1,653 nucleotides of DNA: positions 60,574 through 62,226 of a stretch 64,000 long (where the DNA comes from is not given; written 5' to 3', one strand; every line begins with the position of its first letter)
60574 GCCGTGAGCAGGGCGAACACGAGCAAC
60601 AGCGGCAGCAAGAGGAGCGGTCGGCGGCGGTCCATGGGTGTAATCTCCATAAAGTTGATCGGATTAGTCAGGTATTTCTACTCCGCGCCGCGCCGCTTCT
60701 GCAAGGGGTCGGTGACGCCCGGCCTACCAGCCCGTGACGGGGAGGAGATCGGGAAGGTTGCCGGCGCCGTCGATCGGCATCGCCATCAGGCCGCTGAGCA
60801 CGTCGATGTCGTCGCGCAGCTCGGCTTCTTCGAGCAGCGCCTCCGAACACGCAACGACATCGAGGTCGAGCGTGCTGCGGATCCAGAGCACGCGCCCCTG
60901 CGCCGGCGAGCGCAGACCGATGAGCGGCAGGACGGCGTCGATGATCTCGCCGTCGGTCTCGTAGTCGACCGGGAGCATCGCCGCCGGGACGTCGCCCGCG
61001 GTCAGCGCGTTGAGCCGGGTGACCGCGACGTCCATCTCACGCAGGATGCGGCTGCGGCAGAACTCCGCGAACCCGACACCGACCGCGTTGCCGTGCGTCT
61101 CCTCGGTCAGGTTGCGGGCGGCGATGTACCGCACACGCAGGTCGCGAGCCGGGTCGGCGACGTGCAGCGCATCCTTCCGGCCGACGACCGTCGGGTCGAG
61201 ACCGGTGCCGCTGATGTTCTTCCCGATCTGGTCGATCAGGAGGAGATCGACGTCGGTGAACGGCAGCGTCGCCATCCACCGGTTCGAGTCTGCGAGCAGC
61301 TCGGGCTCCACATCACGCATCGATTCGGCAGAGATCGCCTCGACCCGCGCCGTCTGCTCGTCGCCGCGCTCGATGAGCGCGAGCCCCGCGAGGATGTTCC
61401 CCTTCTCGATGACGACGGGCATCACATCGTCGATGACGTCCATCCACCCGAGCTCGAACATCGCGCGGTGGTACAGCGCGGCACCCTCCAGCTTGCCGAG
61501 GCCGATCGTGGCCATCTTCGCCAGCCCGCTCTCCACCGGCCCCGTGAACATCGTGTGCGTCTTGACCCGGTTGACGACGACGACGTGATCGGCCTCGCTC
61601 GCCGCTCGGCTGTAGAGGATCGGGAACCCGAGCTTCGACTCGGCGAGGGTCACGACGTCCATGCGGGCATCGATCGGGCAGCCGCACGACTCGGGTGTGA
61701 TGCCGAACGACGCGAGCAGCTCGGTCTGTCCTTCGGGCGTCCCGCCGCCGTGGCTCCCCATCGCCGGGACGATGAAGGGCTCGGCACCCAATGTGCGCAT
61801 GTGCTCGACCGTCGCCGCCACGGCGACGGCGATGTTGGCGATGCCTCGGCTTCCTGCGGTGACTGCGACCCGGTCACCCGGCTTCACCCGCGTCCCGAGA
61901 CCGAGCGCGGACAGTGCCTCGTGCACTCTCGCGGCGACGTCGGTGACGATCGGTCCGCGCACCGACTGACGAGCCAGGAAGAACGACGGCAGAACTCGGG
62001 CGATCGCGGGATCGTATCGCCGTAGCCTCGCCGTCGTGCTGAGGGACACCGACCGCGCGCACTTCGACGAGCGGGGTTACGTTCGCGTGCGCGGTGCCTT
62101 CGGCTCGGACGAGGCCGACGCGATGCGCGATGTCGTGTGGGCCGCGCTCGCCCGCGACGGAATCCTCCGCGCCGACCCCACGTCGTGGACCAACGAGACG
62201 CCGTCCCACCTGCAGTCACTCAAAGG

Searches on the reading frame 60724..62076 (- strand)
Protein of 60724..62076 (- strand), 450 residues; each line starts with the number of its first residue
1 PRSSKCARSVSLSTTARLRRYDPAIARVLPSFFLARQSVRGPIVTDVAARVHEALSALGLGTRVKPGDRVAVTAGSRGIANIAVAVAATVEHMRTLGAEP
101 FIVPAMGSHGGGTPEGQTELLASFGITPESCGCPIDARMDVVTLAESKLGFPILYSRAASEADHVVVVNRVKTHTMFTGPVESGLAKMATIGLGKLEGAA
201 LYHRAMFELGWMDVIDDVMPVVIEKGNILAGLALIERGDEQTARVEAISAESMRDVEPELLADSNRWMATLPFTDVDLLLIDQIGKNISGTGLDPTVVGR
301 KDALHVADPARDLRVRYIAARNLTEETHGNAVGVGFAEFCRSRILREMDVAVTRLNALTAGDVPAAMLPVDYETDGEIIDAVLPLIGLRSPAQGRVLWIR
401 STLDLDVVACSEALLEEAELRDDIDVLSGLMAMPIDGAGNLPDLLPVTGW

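Call 23: search_protein_families(library=pfam, proteins=[window:60724-62076:-], max_evalue=0.001)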
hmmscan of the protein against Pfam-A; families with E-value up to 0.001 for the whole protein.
window:60724-62076:- (450 aa): 1 family
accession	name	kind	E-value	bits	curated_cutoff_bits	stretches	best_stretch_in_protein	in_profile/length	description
PF09861.14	Lar_N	-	3.4e-05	23.6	23.3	1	86-207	74-196/204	Lactate racemase N-terminal domain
